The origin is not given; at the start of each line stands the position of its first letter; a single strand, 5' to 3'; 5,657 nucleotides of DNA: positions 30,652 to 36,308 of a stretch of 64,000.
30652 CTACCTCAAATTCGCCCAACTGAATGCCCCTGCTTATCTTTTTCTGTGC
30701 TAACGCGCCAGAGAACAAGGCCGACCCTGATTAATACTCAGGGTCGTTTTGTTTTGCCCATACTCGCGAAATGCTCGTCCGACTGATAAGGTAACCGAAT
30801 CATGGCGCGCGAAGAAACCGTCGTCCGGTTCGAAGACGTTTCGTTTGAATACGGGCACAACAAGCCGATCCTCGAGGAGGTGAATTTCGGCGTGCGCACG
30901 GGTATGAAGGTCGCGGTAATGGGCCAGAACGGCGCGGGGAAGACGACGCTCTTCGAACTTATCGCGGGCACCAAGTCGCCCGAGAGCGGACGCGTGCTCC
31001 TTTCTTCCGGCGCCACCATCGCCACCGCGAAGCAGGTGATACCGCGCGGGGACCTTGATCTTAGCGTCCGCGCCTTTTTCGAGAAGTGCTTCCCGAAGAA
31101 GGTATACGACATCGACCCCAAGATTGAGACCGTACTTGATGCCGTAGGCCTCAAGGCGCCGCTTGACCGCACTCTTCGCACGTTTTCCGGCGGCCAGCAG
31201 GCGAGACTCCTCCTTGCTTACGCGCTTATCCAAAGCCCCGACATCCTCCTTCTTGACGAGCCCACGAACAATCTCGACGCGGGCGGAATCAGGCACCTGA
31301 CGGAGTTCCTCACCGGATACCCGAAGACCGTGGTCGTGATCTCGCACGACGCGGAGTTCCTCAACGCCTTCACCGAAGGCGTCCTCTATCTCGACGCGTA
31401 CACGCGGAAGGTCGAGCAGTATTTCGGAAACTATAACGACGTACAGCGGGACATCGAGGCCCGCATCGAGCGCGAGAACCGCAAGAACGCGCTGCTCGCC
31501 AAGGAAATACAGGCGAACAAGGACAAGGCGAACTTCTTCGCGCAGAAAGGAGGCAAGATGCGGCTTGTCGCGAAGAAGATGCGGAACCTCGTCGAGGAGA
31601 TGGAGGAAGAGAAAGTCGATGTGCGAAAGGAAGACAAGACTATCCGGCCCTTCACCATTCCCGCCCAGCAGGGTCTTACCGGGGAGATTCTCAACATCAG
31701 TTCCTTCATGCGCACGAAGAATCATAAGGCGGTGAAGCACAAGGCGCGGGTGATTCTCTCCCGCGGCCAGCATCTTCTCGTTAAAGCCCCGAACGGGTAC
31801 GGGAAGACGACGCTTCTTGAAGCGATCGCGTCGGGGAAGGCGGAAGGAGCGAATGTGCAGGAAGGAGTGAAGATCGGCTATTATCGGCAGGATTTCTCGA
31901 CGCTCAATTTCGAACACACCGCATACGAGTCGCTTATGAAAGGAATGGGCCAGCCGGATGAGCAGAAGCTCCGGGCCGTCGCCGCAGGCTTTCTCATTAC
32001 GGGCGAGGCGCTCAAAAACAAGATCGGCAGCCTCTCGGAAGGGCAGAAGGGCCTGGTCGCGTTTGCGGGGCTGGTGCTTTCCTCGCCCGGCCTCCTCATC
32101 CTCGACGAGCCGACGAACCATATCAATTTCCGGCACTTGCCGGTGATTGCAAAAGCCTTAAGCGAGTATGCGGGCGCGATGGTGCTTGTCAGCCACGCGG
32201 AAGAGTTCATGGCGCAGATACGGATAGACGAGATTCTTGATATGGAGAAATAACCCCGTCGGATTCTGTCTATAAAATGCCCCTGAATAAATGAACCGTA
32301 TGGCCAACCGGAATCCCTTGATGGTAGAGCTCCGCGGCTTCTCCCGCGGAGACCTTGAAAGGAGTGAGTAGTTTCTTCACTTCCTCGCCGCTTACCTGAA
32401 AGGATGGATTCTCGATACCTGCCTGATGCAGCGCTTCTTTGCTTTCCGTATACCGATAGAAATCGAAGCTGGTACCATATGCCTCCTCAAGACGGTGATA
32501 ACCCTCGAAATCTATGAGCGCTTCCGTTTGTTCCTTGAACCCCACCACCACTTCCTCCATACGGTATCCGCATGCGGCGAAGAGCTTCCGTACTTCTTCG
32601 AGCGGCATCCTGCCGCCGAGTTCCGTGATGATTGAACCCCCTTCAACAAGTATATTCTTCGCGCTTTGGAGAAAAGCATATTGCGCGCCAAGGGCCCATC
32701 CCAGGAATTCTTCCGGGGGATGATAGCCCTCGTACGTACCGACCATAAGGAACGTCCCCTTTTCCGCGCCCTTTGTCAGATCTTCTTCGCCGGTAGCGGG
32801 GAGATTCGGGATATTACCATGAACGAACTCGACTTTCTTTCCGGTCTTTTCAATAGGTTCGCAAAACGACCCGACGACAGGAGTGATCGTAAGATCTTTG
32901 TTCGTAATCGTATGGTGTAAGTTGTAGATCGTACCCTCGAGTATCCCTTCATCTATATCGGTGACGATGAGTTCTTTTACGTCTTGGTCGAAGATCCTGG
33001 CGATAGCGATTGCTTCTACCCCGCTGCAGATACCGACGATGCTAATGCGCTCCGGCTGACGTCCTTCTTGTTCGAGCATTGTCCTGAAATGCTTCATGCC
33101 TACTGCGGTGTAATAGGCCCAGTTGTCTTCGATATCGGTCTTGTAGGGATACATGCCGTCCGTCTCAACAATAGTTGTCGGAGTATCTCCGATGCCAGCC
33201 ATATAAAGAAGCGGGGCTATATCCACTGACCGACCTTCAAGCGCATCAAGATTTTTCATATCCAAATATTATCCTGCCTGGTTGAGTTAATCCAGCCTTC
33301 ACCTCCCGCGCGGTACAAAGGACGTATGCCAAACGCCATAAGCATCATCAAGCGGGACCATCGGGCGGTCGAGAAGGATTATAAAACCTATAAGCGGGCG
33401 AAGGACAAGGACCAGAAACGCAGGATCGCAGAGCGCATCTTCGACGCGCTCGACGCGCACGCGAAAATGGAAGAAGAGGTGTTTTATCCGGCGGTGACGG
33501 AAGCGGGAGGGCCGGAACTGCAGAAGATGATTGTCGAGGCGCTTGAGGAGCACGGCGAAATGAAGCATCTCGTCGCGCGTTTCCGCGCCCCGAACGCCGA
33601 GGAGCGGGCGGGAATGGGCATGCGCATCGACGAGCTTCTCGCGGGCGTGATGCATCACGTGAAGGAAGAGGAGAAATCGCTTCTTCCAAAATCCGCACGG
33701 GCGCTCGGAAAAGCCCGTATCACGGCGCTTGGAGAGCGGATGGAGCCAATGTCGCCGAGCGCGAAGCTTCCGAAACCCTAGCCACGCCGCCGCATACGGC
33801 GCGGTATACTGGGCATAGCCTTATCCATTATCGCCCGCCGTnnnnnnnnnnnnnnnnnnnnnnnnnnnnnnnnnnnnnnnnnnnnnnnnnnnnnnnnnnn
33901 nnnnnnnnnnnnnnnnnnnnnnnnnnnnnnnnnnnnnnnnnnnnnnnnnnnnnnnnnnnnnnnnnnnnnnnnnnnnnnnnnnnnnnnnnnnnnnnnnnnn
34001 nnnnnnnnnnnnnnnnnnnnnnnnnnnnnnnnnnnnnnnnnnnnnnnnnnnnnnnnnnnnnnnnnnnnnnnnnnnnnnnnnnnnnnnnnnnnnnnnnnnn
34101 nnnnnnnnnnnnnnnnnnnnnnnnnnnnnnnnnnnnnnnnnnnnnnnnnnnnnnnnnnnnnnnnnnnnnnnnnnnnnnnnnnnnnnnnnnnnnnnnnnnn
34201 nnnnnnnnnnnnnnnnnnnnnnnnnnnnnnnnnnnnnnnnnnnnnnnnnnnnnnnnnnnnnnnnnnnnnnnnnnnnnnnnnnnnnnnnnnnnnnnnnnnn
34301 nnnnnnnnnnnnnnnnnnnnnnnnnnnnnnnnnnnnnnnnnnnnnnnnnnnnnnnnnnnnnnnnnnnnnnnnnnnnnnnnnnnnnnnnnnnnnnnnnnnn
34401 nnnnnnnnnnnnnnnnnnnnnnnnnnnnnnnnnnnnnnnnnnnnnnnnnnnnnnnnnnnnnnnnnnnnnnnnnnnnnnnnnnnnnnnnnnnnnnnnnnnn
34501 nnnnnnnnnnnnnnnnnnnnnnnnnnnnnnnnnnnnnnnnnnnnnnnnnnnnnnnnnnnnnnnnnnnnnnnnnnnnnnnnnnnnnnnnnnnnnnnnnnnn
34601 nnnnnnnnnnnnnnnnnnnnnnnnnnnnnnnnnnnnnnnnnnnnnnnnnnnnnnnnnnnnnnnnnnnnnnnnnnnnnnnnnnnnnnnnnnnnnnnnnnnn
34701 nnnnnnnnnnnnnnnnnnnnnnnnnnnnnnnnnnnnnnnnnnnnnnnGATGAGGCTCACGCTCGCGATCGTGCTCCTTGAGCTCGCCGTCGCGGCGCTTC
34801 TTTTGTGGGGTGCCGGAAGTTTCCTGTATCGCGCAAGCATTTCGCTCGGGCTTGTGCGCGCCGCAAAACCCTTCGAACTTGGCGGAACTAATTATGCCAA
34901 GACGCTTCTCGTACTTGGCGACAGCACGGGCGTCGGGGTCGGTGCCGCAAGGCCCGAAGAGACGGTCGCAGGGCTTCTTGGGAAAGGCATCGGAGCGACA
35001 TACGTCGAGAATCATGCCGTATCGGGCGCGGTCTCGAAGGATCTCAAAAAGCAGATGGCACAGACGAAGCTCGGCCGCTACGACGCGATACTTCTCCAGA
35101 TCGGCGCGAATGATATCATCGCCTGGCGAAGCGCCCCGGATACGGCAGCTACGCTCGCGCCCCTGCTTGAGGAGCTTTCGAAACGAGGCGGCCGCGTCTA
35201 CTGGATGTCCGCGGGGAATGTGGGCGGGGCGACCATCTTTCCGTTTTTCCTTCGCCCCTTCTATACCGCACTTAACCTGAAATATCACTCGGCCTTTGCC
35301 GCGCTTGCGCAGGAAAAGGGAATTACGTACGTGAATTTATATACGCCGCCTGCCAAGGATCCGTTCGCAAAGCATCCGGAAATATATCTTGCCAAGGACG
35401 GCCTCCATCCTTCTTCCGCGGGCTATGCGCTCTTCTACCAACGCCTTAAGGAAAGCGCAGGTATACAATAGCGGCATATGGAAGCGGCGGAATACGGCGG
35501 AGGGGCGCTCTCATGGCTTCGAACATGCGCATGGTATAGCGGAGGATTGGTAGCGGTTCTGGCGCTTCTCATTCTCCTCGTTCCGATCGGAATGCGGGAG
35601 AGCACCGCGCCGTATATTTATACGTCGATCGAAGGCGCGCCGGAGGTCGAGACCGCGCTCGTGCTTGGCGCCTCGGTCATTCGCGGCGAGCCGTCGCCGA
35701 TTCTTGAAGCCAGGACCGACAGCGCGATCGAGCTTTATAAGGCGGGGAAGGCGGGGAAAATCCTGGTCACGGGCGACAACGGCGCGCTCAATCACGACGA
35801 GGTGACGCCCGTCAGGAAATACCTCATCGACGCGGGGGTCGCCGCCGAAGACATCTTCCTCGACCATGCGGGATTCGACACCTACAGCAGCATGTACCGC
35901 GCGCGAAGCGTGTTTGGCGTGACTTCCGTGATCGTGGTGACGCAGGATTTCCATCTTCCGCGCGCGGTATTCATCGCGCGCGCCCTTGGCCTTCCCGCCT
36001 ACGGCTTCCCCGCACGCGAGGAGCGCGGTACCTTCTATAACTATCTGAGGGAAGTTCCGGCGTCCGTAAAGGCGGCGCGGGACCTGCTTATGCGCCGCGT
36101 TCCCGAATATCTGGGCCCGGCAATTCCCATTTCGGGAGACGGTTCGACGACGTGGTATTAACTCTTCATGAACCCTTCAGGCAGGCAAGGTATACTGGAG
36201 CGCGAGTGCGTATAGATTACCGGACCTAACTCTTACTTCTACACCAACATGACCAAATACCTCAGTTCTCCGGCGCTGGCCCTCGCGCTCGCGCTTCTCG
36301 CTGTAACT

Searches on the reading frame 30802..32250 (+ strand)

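Call 99: search_protein_families(library=pfam, proteins=[window:30802-32250:+], max_evalue=0.001)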
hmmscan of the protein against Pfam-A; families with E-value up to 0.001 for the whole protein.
window:30802-32250:+ (483 aa): 12 families
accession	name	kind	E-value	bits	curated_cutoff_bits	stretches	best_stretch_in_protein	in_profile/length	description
PF00005.33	ABC_tran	-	7.8e-42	143.6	25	2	24-156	1-137/137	ABC transporter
PF13304.12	AAA_21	-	5.5e-19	69.8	27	2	123-187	215-303/304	AAA domain, putative AbiEii toxin, Type IV TA system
PF02463.25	SMC_N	-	4.8e-09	36.4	40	0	127-190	136-205/220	RecF/RecN/SMC N terminal domain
PF13476.12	AAA_23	-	1.7e-05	26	27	0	38-55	23-40/201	AAA domain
PF13401.12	AAA_22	-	2.9e-05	24.8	27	0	37-71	8-45/130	AAA domain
PF13555.12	AAA_29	-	4.7e-05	23.5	27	0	34-51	23-39/61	P-loop containing region of AAA domain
PF00006.31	ATP-synt_ab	-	0.00037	20.6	29.5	0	319-352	11-45/213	ATP synthase alpha/beta family, nucleotide-binding domain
PF00270.35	DEAD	-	0.00038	20.7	26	0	318-340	10-32/167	DEAD/DEAH box helicase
PF20720.3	nSTAND3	-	0.00039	20.6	27.2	0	313-347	8-42/155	Novel STAND NTPase 3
PF25199.1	nSTAND_NTPase5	-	0.00074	19.8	34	0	322-358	41-73/145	Novel STAND NTPase 5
PF13604.12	AAA_30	-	0.00081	19.6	27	0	317-347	13-43/191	AAA domain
PF05729.18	NACHT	-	0.00091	19.5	26.7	0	327-354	5-32/167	NACHT domain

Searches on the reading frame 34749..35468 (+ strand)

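Call 99: search_protein_families(library=pfam, proteins=[window:34749-35468:+], max_evalue=0.001)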
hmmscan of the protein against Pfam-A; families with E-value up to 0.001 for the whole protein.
window:34749-35468:+ (240 aa): 2 families
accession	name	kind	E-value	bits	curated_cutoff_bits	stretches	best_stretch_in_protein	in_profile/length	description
PF13472.12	Lipase_GDSL_2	-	1.2e-22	81.7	32.9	1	55-228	1-178/178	GDSL-like Lipase/Acylhydrolase family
PF00657.28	Lipase_GDSL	-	3.1e-10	41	23.6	1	54-232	2-207/208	GDSL-like Lipase/Acylhydrolase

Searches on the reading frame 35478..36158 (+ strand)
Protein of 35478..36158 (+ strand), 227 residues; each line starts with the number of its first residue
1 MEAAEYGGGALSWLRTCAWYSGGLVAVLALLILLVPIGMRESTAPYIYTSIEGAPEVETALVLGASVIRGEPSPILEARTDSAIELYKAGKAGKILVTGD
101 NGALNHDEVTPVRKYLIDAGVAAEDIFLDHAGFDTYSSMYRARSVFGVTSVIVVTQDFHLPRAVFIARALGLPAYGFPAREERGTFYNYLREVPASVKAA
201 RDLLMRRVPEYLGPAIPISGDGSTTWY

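Call 99: search_protein_families(library=pfam, proteins=[window:35478-36158:+], max_evalue=0.001)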
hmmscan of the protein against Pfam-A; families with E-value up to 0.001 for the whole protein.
window:35478-36158:+ (227 aa): 1 family
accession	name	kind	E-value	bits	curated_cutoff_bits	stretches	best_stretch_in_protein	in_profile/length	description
PF02698.23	DUF218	-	1.7e-24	86.7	27.6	1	59-188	2-110/133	DUF218 domain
